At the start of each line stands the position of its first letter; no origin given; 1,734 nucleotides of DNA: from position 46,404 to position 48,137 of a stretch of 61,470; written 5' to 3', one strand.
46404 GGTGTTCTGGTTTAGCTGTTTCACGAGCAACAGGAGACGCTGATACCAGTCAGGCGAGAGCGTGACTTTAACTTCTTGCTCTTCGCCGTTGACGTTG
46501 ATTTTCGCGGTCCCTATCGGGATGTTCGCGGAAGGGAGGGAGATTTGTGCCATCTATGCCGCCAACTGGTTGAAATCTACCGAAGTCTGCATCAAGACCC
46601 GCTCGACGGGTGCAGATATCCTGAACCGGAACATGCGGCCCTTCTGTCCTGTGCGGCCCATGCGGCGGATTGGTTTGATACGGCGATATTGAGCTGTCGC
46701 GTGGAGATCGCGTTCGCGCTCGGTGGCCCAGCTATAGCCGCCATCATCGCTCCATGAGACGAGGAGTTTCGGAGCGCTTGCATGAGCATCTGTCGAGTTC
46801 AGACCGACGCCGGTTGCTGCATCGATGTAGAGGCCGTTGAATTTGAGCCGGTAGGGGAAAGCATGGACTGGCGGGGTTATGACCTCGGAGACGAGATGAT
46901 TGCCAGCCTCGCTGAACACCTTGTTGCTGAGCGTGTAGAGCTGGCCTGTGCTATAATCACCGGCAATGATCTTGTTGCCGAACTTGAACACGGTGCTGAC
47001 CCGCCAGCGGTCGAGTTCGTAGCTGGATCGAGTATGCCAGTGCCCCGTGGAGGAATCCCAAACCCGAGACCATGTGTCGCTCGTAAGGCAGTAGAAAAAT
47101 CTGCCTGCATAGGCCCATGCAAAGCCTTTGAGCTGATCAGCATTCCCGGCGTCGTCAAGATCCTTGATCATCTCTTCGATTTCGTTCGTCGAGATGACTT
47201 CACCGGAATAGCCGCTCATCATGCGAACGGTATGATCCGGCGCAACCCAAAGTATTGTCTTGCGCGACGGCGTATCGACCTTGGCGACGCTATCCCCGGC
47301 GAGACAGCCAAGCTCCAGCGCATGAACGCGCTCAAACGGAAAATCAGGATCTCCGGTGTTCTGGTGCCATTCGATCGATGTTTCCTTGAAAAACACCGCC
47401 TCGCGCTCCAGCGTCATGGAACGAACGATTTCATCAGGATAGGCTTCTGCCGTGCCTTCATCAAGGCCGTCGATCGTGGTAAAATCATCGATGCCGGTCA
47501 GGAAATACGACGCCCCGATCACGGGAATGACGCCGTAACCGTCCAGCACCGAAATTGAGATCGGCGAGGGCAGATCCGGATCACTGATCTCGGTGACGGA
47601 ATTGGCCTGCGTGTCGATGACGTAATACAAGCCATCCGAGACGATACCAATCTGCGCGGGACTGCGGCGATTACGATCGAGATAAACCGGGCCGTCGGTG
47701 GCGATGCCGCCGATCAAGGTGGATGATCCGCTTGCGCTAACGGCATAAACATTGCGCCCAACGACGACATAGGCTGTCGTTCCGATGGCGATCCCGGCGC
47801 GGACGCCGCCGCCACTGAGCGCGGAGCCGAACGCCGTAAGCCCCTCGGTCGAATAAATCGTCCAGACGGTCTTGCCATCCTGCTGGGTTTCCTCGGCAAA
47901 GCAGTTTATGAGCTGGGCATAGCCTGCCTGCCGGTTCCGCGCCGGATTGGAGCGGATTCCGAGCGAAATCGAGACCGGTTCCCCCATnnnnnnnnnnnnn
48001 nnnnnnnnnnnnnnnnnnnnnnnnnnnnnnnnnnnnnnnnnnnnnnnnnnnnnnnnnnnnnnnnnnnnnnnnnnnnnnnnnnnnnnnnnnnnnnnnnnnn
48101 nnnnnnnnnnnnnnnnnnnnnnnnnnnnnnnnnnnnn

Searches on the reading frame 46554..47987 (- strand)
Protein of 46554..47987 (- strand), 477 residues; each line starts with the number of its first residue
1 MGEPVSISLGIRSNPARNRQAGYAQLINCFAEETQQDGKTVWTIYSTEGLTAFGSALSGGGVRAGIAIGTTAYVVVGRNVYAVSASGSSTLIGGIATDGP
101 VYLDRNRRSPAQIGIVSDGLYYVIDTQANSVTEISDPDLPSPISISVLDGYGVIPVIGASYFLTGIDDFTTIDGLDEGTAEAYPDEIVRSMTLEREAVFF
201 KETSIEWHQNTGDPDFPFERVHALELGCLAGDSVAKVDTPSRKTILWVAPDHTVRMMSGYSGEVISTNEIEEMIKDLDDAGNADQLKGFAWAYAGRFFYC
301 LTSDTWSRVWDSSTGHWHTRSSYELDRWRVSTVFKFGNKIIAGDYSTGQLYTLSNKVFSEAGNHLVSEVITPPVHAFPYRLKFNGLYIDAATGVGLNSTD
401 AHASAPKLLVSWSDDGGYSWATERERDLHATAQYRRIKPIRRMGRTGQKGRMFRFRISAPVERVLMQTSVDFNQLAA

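Call 71: search_protein_families(library=ncbifam, proteins=[window:46554-47987:-], max_evalue=1e-10)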
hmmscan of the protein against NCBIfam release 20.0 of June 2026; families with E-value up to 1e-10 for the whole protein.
window:46554-47987:- (477 aa): 0 families

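Call 72: search_protein_families(library=phrogs, proteins=[window:46554-47987:-], max_evalue=0.00001)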
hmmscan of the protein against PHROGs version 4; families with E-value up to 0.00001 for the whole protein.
window:46554-47987:- (477 aa): 2 families
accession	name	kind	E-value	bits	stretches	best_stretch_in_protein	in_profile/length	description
phrog_578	-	connector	5e-80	270.3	1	8-474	7-471/486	head closure Hc3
phrog_19101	-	unknown function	1.6e-07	31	1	400-470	520-588/595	-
